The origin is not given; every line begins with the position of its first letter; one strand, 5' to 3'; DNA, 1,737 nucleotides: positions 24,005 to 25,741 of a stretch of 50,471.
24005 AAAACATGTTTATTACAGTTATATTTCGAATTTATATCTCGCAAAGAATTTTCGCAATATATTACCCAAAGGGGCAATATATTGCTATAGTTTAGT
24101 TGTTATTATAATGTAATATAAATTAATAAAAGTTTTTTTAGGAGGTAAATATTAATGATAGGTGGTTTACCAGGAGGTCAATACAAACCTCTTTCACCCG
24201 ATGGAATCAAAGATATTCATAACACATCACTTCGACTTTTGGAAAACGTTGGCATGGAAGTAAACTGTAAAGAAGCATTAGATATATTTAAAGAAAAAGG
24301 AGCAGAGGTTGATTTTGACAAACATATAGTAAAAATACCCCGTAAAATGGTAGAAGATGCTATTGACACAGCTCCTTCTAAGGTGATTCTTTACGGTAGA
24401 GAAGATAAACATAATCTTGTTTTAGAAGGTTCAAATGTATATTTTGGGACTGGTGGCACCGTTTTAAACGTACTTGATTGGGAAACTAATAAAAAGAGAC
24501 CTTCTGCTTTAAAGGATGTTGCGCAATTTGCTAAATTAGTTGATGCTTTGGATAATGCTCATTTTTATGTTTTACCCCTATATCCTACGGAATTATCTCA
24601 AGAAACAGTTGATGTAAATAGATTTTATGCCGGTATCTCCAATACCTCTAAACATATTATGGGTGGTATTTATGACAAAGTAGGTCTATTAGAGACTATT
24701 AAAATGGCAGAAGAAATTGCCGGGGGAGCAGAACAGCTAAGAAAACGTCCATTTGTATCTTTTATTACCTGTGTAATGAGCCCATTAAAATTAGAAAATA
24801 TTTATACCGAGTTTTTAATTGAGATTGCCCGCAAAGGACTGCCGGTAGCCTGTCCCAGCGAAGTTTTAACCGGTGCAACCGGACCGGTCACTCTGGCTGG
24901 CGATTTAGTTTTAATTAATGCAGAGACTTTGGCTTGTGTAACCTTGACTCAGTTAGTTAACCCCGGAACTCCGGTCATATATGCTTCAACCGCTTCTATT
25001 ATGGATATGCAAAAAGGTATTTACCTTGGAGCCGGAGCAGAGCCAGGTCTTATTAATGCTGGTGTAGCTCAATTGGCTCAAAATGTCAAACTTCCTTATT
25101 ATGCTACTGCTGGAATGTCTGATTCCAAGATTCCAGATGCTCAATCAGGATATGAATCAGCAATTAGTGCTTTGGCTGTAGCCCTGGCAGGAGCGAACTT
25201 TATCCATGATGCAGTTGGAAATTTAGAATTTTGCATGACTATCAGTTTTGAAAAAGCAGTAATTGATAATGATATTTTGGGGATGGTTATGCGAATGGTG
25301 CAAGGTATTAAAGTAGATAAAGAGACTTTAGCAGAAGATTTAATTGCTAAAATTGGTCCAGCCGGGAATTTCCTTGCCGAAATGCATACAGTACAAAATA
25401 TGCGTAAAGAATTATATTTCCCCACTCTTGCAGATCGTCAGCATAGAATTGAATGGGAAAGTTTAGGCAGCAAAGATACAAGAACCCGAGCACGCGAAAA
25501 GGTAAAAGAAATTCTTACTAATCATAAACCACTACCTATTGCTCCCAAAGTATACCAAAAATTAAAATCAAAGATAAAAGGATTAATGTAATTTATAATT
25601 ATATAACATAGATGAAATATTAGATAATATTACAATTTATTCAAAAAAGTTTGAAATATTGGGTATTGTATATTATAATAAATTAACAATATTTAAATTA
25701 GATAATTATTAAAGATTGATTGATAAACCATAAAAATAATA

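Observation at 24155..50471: Quaternary-amine methyl-oxidation supercluster wired to an HdrB-less HdrA/MvhD/Fdh/MetVF module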

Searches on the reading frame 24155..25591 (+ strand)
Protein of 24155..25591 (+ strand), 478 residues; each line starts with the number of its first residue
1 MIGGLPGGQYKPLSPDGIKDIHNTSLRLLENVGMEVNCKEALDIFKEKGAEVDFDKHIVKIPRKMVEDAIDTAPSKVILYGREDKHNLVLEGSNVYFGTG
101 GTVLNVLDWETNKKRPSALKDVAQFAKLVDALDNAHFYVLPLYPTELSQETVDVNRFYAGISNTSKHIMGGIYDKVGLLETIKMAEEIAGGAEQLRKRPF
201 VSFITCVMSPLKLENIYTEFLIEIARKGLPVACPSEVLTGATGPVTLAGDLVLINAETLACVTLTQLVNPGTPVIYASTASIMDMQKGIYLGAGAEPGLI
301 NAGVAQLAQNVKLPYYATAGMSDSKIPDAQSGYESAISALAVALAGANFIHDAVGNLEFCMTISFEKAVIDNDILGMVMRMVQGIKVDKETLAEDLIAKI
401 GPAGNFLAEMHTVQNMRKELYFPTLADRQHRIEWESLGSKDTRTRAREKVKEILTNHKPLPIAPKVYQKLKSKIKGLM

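Call 3: search_protein_families(library=pfam, proteins=[window:24155-25591:+])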
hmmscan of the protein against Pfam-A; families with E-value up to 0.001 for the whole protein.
window:24155-25591:+ (478 aa): 1 family
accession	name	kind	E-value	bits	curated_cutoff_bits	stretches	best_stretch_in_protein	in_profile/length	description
PF06253.16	MTTB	-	3.7e-115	385.2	25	1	9-472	30-490/500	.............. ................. (MTTB)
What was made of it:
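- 24155..25591 (+): MttB-superfamily methyltransferase 1 (non-Pyl; Met321 at the pyrrolysine position). PF06253 E 3.7e-115 (call 3).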

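Call 7: list_cluster_members(proteins=[window:24155-25591:+, window:33385-34833:+, window:36652-37935:+, window:38015-39724:+, window:40247-41080:+, window:41099-44149:+, window:44565-45392:+, window:45392-47425:+, window:47549-48217:+, window:30384-32222:+])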
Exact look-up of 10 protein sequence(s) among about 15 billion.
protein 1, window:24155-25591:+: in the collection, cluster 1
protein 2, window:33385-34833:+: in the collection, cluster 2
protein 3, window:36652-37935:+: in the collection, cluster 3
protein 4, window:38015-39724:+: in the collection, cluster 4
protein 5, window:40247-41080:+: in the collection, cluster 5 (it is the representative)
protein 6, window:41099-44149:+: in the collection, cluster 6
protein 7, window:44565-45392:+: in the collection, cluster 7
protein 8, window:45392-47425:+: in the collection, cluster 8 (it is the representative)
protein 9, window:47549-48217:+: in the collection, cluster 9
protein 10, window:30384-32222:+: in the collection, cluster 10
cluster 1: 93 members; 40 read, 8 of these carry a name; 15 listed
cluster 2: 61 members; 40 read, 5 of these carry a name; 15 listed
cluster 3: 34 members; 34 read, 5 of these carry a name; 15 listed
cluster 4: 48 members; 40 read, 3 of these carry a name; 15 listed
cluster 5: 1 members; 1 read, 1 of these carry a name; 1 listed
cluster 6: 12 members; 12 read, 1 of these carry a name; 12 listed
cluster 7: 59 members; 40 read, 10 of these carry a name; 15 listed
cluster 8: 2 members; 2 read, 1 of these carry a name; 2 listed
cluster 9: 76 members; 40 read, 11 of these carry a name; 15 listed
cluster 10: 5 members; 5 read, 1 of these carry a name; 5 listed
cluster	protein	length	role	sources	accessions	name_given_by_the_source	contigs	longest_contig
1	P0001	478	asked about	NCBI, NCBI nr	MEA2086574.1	MAG: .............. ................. family protein [Candidatus Caldatribacteriota ... | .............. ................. family protein [Candidatus Caldatribacteriota bacterium]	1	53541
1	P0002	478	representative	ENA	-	-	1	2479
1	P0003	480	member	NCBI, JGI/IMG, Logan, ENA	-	trimethylamine--corrinoid protein Co-methyltransferase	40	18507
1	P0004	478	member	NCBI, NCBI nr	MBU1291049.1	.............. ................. family protein [bacterium]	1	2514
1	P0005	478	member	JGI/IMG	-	trimethylamine--corrinoid protein Co-methyltransferase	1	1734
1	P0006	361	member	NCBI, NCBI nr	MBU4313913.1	MAG: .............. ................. family protein, partial [Actinobacteria bacterium] | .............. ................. family protein [Actinomycetota bacterium]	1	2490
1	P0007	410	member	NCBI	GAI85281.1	unnamed protein product, partial [marine sediment metagenome]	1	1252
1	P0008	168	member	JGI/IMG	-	trimethylamine--corrinoid protein Co-methyltransferase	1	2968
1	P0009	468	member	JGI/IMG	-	trimethylamine--corrinoid protein Co-methyltransferase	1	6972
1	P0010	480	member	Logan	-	-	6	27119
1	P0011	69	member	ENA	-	-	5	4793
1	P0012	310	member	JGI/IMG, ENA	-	-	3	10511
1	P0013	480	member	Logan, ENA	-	-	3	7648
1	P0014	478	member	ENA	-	-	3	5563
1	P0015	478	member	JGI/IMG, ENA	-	-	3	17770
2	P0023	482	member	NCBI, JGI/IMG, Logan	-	-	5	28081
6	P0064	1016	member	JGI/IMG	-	-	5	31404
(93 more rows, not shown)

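Call 8: search_protein_families(library=ncbifam, proteins=[window:24155-25591:+], max_evalue=0.01)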
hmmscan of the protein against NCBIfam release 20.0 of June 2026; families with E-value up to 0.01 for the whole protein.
window:24155-25591:+ (478 aa): 1 family
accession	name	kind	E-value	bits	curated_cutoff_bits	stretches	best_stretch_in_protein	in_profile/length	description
TIGR02369.2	trimeth_pyl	equivalog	5.4e-153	509.9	525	1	13-474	6-465/469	[trimethylamine--corrinoid protein] Co-methyltransferase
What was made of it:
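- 24155..25591 (+): TIGR02369 scores 510 bits against a cut-off of 525 (call 8).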

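Call 19: find_encoding_contigs(protein=P0064, flank=10000, max_places=4)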
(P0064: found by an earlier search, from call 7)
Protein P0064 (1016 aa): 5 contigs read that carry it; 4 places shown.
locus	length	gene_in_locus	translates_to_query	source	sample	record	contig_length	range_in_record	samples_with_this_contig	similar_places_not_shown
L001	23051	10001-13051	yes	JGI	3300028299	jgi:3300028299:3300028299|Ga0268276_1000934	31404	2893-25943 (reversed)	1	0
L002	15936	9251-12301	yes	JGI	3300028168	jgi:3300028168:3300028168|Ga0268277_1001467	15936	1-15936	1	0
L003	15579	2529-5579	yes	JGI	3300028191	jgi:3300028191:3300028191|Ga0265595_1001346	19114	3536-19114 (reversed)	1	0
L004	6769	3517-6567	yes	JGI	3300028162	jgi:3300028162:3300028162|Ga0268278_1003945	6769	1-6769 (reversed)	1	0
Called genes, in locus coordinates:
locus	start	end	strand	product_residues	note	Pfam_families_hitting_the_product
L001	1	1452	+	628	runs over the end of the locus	PF01855:POR_N, PF02775:TPP_enzyme_C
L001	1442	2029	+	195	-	PF01558:POR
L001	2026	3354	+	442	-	PF13380:CoA_binding_2, PF13607:Succ_CoA_lig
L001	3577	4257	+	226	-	PF13549:ATP-grasp_5, PF08442:ATP-grasp_2 (weak)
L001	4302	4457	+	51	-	PF00291:PALP (weak)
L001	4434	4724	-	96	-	-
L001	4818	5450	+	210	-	PF02607:B12-binding_2, PF02310:B12-binding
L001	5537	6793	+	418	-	PF01266:DAO (weak), PF07992:Pyr_redox_2, PF12831:FAD_oxidored (weak), PF13450:NAD_binding_8, PF00037:Fer4, PF12797:Fer4_2 (weak), PF12837:Fer4_6 (weak), PF12838:Fer4_7 (weak), +1 more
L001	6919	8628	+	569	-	PF00070:Pyr_redox (faint), PF01266:DAO (faint), PF07992:Pyr_redox_2 (weak), PF00037:Fer4 (weak), PF13237:Fer4_10 (weak), PF14697:Fer4_21 (weak), PF12838:Fer4_7 (weak), PF13187:Fer4_9 (weak), +3 more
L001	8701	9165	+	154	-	PF02662:FlpD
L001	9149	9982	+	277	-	PF13187:Fer4_9 (faint), PF13183:Fer4_8, PF13534:Fer4_17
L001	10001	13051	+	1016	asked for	PF07992:Pyr_redox_2 (weak), PF12831:FAD_oxidored (weak), PF00037:Fer4 (weak), PF00890:FAD_binding_2, PF12831:FAD_oxidored, PF12838:Fer4_7, PF13237:Fer4_10, PF14697:Fer4_21, +18 more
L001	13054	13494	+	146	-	PF02662:FlpD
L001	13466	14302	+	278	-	PF13187:Fer4_9 (faint), PF13237:Fer4_10 (faint), PF12797:Fer4_2 (faint), PF12800:Fer4_4 (faint), PF13183:Fer4_8 (faint), PF00037:Fer4 (weak)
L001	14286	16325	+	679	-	PF04879:Molybdop_Fe4S4, PF00384:Molybdopterin, PF01568:Molydop_binding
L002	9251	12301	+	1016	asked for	PF07992:Pyr_redox_2 (weak), PF12831:FAD_oxidored (weak), PF00037:Fer4 (weak), PF00890:FAD_binding_2, PF12831:FAD_oxidored, PF12838:Fer4_7, PF13237:Fer4_10, PF14697:Fer4_21, +18 more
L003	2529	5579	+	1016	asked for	PF07992:Pyr_redox_2 (weak), PF12831:FAD_oxidored (weak), PF00037:Fer4 (weak), PF00890:FAD_binding_2, PF12831:FAD_oxidored, PF12838:Fer4_7, PF13237:Fer4_10, PF14697:Fer4_21, +18 more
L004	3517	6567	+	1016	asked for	PF07992:Pyr_redox_2 (weak), PF12831:FAD_oxidored (weak), PF00037:Fer4 (weak), PF00890:FAD_binding_2, PF12831:FAD_oxidored, PF12838:Fer4_7, PF13237:Fer4_10, PF14697:Fer4_21, +18 more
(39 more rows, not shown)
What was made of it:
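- A corrinoid protein, the second methyltransferase, Fhs and a RACo activase are part of the conserved block (call 19). The conserved block contains methyl-donating methyltransferase parts: a corrinoid protein, the second methyltransferase and a RACo activase (call 19).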

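Call 22: search_solved_structures(query=window:24155-25591:+, max_evalue=1e-10, show_alignments=3)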
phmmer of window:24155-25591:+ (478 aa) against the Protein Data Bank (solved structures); distinct sequences matched with E-value up to 1e-10: 5.
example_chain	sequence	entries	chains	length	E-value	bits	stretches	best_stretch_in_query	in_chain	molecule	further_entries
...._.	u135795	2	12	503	1e-87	297.8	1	6-471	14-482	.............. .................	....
7xcm_A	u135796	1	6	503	1.1e-87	297.7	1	6-471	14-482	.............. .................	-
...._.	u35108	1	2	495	1.1e-83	284.6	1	9-473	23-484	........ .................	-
9yce_A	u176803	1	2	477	1.1e-83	284.6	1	9-473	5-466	Glycine betaine methyltransferase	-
4yyc_A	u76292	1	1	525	5.5e-54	186.6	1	9-472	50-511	Putative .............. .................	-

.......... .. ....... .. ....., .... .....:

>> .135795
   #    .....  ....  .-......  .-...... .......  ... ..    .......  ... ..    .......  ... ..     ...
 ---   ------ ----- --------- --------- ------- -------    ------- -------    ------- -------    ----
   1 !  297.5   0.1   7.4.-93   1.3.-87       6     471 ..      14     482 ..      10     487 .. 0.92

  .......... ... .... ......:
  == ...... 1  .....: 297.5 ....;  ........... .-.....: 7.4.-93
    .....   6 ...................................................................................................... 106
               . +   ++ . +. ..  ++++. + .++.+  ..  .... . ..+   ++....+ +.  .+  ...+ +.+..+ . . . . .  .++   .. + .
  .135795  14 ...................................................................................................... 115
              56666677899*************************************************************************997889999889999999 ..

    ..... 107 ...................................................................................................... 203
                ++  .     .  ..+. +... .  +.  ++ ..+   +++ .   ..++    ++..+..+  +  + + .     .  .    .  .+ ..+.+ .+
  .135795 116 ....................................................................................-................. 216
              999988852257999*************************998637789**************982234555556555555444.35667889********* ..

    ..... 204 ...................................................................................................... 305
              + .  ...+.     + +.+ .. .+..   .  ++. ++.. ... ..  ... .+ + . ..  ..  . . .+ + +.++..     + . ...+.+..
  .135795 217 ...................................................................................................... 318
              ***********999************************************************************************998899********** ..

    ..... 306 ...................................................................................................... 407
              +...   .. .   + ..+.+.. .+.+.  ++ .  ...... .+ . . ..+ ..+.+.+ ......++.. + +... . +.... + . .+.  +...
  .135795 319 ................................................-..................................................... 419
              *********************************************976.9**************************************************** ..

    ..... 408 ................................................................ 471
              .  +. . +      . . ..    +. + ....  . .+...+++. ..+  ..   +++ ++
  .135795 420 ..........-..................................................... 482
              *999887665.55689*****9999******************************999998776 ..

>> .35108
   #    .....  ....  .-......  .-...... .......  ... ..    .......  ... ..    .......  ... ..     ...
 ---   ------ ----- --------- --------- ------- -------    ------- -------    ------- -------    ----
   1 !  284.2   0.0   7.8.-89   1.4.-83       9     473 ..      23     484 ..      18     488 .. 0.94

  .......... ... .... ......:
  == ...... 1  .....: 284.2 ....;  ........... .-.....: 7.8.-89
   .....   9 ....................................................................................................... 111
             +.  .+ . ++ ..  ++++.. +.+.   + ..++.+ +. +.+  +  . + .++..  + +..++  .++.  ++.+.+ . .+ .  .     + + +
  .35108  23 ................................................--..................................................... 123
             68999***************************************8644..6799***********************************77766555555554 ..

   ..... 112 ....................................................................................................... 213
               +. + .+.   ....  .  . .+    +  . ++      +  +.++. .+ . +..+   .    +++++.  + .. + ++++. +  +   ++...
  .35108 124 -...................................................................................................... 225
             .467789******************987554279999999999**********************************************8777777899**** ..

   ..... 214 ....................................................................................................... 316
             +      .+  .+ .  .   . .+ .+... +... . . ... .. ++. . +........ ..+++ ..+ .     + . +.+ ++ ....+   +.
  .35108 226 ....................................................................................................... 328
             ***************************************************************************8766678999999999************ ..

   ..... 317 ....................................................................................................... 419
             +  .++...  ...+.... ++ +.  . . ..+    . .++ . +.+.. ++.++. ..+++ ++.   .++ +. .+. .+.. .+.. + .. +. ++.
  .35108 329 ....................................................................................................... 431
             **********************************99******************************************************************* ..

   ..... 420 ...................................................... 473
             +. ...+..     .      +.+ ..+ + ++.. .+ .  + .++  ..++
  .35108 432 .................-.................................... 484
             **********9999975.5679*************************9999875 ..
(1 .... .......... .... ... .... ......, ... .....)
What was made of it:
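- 24155..25591 (+): About equally similar to M. barkeri MttB and D. hafniense MtgB (call 22).
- On MtgBCA glycine betaine:THF methyltransferase system: MttB1 scores 298 bits to M. barkeri MttB and 285 bits to D. hafniense MtgB (call 22).
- Closest known: MttB-superfamily quaternary amine:THF methyltransferase systems. Different: The known systems feed acetogenesis, whereas here the methyl group is apparently oxidised (calls 8, 22).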

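Call 60: predict_structure(alignment_id=A1)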
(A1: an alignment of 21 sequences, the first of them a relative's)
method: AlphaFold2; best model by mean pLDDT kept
length: 277 residues; sequences in the alignment: 21
mean_pLDDT: 66.0   pTM: 0.55
mean pLDDT of the five models: 66.0, 63.7, 62.8, 58.4, 56.4
residues with pLDDT >= 90: 23; 70-90: 84; 50-70: 119; < 50: 51
segments of 3 or more residues with pLDDT < 50: 1-6, 36-46, 64-66, 76-84, 146-152, 273-277
pLDDT, mean of each block of 10 residues (from residue 1): 45 66 61 51 48 61 50 48 50 63 60 57 57 51 50 66 85 78 82 76 79 93 82 88 89 91 75 39
secondary structure, 60 per line:
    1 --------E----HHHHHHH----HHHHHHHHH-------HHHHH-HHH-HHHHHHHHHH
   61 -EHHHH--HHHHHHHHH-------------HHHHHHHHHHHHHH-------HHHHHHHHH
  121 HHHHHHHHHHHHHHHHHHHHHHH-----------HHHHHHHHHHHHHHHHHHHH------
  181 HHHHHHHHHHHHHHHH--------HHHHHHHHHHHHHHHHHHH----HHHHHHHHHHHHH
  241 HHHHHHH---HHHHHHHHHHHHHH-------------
elements in order: H14-20 H25-33 H41-45 H51-60 H63-66 H69-77 H91-104 H112-143 H155-174 H181-196 H205-223 H228-247 H251-264
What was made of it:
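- On QmoABC (considered because it has two HdrA-like proteins plus an HdrC-like protein): No apr genes are present (calls 8, 60).
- Tried and rejected: Rejected: no membrane domain and no apr genes (calls 8, 60).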

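Call 64: fold_search(model_id=the predicted structure, library=pdb)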
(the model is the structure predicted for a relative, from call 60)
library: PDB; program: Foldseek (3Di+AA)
matches with E <= 10: 292; with E <= 0.001: 0
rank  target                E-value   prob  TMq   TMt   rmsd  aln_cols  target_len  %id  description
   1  8rvu_c                4.4e-03  1.00  0.30  0.42   5.7       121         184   33  CryoEM structure of the Elp-Hdr complex of Methanothermobacter marburgensis state 2 (composite structure) (released 2025-05-14)
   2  8rwn_C                8.3e-03  1.00  0.30  0.42   5.8       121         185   34  CryoEM structure of the Hdr(ABC)2 subunits of the Elp-Hdr complex of Methanothermobacter marburgensis (released 2025-05-14)
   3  8rvu_C                8.7e-03  1.00  0.30  0.42   5.8       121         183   34  CryoEM structure of the Elp-Hdr complex of Methanothermobacter marburgensis state 2 (composite structure) (released 2025-05-14)
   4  5odc_C                1.0e-02  1.00  0.30  0.41   8.4       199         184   23  Heterodisulfide reductase / [NiFe]-hydrogenase complex from Methanothermococcus thermolithotrophicus at 2.3 A resoluti (released 2017-08-30)
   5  5odc_I                1.1e-02  1.00  0.29  0.43   4.7       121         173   31  Heterodisulfide reductase / [NiFe]-hydrogenase complex from Methanothermococcus thermolithotrophicus at 2.3 A resoluti (released 2017-08-30)
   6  5odh_I                1.4e-02  1.00  0.30  0.42   5.0       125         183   30  Heterodisulfide reductase / [NiFe]-hydrogenase complex from Methanothermococcus thermolithotrophicus soaked with heter (released 2017-08-30)
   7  7bkb_C                1.6e-02  1.00  0.28  0.38   5.9       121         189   26  Formate dehydrogenase - heterodisulfide reductase - formylmethanofuran dehydrogenase complex from Methanospirillum hun (released 2021-09-29)
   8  9cnx_D                1.6e-01  0.72  0.24  0.29  12.1       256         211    9  CryoEM structure of BAM in complex with the PTB1 closed-state inhibitor (in DDM detergent) (released 2024-12-25)
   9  2xev_B                4.2e-01  0.97  0.24  0.45   5.2       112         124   11  Crystal structure of the TPR domain of Xanthomonas campestris ybgF (released 2010-09-15)
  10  2xev_C                5.2e-01  0.96  0.24  0.46   5.1       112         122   11  Crystal structure of the TPR domain of Xanthomonas campestris ybgF (released 2010-09-15)
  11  7ttc_D                5.5e-01  0.38  0.26  0.30  11.6       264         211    9  BamABCDE bound to substrate EspP (released 2022-03-30)
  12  5waq                  5.5e-01  0.35  0.19  0.23  16.2       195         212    9  Structure of BamD from Neisseria gonorrhoeae (released 2017-12-06)
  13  6v05_D                5.7e-01  0.35  0.26  0.29  11.9       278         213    9  Cryo-EM structure of a substrate-engaged Bam complex (released 2020-06-10)
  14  9h85_D                6.2e-01  0.33  0.26  0.29  12.4       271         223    9  BAM-hinge (GSGS) (released 2025-10-22)
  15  5a7d_H                6.8e-01  0.66  0.34  0.28  12.0       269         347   13  Tetrameric assembly of LGN with Inscuteable (released 2016-08-03)
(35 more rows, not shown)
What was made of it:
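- On Hdr-type MTHFR (MetFV-HdrCBA-MvhD): It has an atypical C-terminal tail (calls 60, 64).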
